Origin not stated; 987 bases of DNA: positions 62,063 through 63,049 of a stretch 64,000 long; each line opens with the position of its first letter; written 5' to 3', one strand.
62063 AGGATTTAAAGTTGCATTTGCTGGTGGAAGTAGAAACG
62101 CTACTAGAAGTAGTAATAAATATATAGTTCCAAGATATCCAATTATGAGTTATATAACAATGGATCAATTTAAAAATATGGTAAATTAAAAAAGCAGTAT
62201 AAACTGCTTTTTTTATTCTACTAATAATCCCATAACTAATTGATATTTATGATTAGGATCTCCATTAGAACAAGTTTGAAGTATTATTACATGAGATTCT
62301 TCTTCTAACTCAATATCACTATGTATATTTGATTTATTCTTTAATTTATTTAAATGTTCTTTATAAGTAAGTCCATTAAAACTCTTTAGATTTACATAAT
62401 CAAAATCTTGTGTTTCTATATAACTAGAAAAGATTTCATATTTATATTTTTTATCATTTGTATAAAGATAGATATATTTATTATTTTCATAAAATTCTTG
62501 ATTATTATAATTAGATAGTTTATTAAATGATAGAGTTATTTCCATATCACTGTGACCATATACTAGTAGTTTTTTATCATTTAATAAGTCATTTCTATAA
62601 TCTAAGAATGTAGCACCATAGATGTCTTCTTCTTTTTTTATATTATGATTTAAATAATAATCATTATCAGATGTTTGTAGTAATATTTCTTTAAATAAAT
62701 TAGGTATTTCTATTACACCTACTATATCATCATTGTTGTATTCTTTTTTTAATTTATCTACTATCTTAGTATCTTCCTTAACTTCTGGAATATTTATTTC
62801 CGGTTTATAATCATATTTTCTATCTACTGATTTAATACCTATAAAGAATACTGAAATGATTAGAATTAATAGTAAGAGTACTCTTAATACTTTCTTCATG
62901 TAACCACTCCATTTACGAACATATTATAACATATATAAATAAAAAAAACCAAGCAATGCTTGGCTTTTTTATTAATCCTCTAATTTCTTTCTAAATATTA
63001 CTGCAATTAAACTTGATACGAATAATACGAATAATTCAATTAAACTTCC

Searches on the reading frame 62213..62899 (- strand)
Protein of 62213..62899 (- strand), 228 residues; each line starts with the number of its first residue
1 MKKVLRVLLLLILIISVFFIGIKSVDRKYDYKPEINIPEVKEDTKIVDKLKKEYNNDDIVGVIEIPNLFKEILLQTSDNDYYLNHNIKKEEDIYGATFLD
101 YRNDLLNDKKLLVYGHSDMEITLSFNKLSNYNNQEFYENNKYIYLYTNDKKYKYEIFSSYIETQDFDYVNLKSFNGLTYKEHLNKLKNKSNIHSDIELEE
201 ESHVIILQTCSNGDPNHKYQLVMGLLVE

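Call 18: search_protein_families(library=pfam, proteins=[window:62213-62899:-], max_evalue=0.001)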
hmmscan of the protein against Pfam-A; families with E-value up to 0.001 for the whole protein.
window:62213-62899:- (228 aa): 1 family
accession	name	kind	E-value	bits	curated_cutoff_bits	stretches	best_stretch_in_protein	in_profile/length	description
PF04203.18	Sortase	-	1.8e-08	34.6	26.6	1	83-219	12-116/125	Sortase domain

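Call 27: find_encoding_contigs(protein=window:62213-62899:-, flank=10000, max_places=2)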
Protein window:62213-62899:- (228 aa): 7 contigs read that carry it; 2 places shown.
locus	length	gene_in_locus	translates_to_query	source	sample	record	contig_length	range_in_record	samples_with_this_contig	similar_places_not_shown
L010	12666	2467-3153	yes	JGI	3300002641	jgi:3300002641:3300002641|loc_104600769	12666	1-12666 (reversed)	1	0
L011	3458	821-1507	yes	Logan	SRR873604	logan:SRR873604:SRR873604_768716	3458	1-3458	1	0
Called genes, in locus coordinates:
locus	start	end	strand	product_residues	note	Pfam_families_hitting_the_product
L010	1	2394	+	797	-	?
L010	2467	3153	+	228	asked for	PF04203:Sortase (weak)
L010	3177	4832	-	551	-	PF01522:Polysacc_deac_1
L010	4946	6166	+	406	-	PF00070:Pyr_redox (faint), PF01134:GIDA (faint), PF01266:DAO (faint), PF03486:HI0933_like, PF07992:Pyr_redox_2 (weak), PF12831:FAD_oxidored (weak), PF07992:Pyr_redox_2 (weak), PF22780:HI0933_like_1st, +1 more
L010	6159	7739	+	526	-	PF28550:DUF8436, PF07992:Pyr_redox_2 (faint), PF00890:FAD_binding_2 (faint), PF01266:DAO (faint), PF03486:HI0933_like (weak), PF13738:Pyr_redox_3 (faint), PF21688:FAD-depend_C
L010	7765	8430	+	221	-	PF04298:Zn_peptidase_2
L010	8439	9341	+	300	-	PF03690:MYG1_exonuc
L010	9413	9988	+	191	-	-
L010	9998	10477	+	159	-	-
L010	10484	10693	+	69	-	PF01783:Ribosomal_L32p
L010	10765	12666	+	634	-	?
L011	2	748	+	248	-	?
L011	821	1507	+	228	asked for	PF04203:Sortase (weak)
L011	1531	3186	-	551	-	PF01522:Polysacc_deac_1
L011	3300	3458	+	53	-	?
